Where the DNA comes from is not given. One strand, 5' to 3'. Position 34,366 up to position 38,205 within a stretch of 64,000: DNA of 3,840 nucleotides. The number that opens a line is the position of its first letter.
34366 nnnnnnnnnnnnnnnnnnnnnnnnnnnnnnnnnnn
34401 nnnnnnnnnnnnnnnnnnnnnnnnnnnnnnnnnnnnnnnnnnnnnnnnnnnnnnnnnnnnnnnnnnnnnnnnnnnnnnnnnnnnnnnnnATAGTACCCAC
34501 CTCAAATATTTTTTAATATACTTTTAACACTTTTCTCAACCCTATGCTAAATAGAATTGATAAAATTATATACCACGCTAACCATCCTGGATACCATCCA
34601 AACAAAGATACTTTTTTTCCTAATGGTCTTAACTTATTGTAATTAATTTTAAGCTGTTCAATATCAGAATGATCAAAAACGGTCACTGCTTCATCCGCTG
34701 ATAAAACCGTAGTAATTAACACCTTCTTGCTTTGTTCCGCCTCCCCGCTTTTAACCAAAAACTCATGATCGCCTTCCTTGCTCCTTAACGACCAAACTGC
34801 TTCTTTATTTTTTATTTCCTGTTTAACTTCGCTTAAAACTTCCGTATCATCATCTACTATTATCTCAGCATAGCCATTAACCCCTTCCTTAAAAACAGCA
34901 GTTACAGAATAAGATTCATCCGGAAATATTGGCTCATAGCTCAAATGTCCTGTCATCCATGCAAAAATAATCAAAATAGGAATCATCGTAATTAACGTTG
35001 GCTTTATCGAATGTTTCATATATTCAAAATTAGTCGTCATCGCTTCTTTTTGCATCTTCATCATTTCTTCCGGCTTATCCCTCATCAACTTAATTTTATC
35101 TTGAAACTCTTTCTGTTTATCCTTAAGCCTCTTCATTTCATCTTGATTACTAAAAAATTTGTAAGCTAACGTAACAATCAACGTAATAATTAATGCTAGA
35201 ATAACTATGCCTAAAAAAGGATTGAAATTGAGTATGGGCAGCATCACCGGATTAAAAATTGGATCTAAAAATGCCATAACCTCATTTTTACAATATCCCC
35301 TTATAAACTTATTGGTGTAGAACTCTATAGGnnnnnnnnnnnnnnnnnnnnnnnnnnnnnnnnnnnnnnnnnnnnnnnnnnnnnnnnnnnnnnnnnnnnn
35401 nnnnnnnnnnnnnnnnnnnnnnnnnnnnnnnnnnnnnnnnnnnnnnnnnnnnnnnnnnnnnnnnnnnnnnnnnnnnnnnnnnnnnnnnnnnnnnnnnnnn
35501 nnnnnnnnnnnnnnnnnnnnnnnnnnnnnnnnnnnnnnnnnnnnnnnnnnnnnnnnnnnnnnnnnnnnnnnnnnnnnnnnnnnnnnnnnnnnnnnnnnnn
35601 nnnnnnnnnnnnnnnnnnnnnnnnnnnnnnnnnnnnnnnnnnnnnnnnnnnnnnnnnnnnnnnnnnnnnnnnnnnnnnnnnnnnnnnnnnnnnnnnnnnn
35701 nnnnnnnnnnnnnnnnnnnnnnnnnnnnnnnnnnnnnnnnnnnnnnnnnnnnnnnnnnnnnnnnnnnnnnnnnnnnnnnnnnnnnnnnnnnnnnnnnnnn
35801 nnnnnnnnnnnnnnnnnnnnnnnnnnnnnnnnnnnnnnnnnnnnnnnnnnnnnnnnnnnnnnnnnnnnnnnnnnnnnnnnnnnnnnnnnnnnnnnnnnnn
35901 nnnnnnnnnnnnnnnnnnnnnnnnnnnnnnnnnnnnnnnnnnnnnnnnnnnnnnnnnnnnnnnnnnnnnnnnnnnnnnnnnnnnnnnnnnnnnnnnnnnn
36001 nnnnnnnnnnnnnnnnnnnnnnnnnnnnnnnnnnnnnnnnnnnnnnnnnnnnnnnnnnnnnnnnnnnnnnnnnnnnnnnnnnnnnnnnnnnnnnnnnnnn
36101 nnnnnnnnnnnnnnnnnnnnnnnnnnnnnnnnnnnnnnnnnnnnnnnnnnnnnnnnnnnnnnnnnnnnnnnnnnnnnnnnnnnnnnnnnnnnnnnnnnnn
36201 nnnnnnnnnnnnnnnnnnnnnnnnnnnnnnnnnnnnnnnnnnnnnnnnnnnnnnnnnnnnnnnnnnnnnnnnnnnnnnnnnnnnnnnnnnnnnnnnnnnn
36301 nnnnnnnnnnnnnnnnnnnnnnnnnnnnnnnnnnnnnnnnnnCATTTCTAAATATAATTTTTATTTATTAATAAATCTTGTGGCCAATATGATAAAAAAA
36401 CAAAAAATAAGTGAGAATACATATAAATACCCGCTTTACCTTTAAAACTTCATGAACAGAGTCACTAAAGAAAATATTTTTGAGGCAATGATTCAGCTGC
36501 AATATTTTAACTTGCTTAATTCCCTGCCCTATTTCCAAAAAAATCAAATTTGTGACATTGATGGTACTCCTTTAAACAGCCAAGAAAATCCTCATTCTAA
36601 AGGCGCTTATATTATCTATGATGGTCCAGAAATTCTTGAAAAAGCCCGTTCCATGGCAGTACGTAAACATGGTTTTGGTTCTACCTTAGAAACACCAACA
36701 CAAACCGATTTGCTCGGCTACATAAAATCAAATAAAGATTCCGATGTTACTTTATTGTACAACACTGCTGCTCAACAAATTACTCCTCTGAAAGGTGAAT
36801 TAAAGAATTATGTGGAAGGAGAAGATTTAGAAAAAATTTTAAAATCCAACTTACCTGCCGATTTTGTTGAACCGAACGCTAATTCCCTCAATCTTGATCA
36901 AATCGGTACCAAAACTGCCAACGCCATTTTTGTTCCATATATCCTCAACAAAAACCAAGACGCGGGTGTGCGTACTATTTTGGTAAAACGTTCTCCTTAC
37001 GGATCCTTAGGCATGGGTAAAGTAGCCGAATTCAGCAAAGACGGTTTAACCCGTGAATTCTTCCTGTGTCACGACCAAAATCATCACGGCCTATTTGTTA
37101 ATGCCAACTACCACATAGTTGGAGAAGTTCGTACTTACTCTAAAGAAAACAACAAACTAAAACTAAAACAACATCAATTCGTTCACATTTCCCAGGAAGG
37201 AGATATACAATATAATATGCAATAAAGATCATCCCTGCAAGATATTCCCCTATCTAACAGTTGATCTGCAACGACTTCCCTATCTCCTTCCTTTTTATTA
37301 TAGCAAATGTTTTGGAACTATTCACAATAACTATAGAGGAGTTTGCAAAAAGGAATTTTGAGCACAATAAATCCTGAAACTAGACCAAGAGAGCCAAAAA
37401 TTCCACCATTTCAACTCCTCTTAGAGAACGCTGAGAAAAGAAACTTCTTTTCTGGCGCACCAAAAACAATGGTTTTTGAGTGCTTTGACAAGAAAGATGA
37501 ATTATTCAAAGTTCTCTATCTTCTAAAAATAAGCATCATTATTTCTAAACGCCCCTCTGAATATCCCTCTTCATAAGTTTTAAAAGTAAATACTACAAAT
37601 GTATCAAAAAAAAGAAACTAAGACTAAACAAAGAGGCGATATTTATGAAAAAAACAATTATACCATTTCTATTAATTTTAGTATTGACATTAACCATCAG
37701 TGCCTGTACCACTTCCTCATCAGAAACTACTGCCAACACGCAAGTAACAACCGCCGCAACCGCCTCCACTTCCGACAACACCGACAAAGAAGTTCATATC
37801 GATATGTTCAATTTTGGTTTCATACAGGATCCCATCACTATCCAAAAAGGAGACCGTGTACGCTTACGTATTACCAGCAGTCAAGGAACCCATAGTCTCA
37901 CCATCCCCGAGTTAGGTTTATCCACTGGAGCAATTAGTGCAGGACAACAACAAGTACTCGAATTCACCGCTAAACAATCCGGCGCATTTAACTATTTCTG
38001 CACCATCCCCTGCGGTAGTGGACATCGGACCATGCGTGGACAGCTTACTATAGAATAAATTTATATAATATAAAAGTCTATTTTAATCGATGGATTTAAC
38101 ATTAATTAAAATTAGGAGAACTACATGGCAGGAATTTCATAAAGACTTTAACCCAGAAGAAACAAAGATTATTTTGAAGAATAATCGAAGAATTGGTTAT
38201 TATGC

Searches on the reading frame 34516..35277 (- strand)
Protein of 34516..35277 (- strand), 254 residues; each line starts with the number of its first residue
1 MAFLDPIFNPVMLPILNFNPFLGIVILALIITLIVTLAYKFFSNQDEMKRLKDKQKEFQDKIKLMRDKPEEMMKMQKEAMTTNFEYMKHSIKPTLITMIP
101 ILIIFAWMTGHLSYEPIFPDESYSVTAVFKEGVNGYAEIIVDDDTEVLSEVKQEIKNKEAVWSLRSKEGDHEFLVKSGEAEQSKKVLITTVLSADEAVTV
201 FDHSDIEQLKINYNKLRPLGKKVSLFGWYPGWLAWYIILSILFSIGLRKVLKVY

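Call 48: search_protein_families(library=pfam, proteins=[window:34516-35277:-], max_evalue=0.001)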
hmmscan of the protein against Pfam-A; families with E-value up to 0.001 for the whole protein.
window:34516-35277:- (254 aa): 3 families
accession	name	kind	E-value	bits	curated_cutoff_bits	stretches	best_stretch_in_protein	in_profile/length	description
PF01956.21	EMC3_TMCO1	-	5.6e-14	52.7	27.1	1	14-113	6-113/169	Integral membrane protein EMC3/TMCO1-like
PF13858.11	DUF4199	-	5.5e-05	24.1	32.3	1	22-106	71-156/165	Protein of unknown function (DUF4199)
PF02096.25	60KD_IMP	-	8.6e-05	23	35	1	22-107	3-85/163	60Kd inner membrane protein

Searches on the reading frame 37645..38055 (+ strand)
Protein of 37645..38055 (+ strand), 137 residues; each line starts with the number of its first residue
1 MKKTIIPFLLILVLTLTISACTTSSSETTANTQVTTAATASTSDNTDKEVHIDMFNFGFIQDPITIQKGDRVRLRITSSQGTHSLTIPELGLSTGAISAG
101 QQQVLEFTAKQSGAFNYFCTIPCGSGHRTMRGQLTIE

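Call 48: search_protein_families(library=pfam, proteins=[window:37645-38055:+], max_evalue=0.001)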
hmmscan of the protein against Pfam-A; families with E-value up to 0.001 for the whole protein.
window:37645-38055:+ (137 aa): 3 families
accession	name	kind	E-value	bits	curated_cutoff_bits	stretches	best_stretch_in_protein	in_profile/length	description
PF13473.12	Cupredoxin_1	-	1e-08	35.6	27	1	35-135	8-103/104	Cupredoxin-like domain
PF00116.26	COX2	-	1.2e-06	28.8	22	1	60-130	44-113/120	Cytochrome C oxidase subunit II, periplasmic domain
PF00127.26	Copper-bind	-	0.00094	20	21.2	0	93-137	60-99/99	Copper binding proteins, plastocyanin/azurin family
